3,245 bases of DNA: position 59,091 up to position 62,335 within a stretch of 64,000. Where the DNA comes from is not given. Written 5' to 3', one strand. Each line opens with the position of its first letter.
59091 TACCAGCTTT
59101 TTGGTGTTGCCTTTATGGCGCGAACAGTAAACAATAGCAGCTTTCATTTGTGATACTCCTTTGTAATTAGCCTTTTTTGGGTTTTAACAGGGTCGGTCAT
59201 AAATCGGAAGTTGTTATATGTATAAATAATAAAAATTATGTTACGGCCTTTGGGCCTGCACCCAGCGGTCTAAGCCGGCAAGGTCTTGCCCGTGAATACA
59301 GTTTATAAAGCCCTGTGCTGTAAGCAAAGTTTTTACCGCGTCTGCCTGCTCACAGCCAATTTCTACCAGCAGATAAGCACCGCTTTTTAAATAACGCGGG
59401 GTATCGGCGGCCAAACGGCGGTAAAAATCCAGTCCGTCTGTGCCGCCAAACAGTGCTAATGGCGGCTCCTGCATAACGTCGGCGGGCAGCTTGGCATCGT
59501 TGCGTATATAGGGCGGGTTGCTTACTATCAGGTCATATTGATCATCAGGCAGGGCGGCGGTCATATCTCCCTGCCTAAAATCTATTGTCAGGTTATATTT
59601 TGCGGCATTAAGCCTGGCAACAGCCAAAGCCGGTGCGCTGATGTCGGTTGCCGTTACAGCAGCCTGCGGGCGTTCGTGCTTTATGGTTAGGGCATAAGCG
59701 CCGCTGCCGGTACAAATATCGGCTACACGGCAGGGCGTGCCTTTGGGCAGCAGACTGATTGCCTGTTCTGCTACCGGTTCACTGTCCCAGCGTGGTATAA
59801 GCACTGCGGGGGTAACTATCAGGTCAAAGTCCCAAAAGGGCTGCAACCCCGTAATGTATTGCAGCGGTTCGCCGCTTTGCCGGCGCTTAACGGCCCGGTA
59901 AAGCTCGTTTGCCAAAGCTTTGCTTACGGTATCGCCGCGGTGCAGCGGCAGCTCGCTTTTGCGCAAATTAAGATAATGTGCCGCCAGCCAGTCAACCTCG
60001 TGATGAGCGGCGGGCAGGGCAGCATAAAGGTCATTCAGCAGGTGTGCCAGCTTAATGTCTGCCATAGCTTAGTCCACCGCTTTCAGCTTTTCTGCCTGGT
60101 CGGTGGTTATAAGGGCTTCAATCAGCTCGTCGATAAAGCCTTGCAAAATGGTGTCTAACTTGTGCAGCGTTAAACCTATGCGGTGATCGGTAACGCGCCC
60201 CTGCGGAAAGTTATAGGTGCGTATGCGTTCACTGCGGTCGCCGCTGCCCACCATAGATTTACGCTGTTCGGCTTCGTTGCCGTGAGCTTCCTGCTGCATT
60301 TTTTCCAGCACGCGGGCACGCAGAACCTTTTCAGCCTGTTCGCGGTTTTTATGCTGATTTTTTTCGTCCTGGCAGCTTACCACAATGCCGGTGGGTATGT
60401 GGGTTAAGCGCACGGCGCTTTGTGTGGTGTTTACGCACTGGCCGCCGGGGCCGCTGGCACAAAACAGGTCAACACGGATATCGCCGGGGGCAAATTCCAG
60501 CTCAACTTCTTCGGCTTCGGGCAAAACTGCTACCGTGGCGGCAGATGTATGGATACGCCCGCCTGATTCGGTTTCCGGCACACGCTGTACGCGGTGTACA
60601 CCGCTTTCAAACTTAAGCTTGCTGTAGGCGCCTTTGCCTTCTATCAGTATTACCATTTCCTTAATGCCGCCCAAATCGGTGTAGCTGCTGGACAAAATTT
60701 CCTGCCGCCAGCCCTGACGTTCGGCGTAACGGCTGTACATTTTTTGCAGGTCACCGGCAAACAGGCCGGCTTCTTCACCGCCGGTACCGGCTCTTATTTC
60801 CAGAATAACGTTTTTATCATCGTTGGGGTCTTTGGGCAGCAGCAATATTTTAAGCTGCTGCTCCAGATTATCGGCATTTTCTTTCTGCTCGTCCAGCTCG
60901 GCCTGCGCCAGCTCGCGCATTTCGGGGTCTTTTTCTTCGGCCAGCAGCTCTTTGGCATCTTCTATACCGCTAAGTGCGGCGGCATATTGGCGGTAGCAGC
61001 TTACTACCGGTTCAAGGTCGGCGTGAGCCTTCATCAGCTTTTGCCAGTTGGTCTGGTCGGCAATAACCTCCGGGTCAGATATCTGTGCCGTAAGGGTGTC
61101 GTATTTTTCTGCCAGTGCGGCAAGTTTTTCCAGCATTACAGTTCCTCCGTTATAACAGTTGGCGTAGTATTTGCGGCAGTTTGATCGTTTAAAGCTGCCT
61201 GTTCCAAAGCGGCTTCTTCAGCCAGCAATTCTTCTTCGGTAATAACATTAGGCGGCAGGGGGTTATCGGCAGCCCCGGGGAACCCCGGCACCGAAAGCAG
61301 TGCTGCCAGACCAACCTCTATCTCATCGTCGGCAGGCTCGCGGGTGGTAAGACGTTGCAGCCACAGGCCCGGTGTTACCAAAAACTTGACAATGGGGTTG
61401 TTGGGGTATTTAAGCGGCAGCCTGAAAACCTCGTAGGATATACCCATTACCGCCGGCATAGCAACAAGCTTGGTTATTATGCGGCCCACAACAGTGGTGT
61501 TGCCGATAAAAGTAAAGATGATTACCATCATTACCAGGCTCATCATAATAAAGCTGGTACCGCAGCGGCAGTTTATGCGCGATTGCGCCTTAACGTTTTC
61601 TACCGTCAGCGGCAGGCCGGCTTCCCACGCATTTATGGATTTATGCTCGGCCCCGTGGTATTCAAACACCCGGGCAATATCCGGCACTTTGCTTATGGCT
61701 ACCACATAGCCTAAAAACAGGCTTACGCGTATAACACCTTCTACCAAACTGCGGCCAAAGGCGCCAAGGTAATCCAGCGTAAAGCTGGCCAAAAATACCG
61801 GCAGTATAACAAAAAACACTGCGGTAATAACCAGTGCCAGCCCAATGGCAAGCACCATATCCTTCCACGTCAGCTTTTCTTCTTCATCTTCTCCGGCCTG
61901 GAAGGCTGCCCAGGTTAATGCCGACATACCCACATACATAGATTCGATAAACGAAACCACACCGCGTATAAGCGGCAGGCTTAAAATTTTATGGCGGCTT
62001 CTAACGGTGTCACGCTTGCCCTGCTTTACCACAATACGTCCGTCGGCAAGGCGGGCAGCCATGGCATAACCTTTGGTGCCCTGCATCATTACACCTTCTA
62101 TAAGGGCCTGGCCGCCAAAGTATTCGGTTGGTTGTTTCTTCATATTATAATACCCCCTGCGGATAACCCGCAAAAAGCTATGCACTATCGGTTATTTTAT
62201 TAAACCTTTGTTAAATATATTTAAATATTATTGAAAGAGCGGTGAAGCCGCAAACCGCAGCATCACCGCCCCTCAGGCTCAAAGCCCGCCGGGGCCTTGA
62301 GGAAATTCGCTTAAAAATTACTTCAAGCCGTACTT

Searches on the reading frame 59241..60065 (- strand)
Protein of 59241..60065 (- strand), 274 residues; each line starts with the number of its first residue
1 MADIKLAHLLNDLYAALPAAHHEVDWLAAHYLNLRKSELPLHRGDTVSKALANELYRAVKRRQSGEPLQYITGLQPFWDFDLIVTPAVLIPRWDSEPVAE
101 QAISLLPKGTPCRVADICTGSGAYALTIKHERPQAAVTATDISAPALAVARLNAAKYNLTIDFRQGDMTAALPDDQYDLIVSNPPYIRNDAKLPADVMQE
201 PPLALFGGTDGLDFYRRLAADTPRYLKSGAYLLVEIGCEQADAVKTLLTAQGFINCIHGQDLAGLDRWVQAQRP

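Call 81: search_protein_families(library=pfam, proteins=[window:59241-60065:-], max_evalue=0.00001)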
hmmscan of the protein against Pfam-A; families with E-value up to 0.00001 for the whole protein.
window:59241-60065:- (274 aa): 7 families
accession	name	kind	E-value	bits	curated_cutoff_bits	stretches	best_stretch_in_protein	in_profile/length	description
PF05175.20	MTS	-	7.6e-17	61.9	23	1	105-190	26-112/170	Methyltransferase small domain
PF17827.6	PrmC_N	-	1.4e-13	51.6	23.4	1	15-73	12-71/71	PrmC N-terminal domain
PF13649.12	Methyltransf_25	-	2.2e-12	47.9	27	1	114-183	1-71/97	Methyltransferase domain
PF13847.12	Methyltransf_31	-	5.5e-12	46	27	1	112-241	5-116/145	Methyltransferase domain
PF08241.18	Methyltransf_11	-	8.2e-09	36.4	21.2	1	116-183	2-67/95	Methyltransferase domain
PF08242.18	Methyltransf_12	-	1e-07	33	30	1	116-183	2-72/98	Methyltransferase domain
PF01170.24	UPF0020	-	2.5e-06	27.8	22.3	1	129-187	71-132/197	RMKL-like, methyltransferase domain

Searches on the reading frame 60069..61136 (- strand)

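Call 81: search_protein_families(library=pfam, proteins=[window:60069-61136:-], max_evalue=0.00001)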
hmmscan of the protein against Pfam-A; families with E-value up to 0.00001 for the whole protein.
window:60069-61136:- (355 aa): 2 families
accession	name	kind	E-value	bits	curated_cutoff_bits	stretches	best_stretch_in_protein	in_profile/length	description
PF03462.23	PCRF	-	3.1e-79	265.8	24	1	9-202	2-194/194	PCRF domain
PF00472.26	RF-1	-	9.1e-40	135.7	35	1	210-319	2-116/116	RF-1 domain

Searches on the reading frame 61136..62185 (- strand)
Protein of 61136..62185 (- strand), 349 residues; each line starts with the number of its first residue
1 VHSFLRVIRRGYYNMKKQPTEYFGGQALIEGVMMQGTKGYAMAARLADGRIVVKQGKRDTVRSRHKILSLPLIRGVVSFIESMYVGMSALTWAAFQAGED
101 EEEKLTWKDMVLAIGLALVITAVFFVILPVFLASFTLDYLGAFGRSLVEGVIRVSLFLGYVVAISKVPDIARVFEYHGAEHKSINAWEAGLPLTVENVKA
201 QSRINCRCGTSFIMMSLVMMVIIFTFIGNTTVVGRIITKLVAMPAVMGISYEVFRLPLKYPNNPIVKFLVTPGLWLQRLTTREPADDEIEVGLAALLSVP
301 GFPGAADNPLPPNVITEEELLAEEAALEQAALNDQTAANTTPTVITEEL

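Call 81: search_protein_families(library=pfam, proteins=[window:61136-62185:-], max_evalue=0.00001)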
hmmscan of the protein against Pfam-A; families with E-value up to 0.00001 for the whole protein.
window:61136-62185:- (349 aa): 1 family
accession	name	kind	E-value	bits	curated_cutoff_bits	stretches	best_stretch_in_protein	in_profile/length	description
PF07136.16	DUF1385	-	8.1e-80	267.8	22.1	1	70-298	1-223/227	Protein of unknown function (DUF1385)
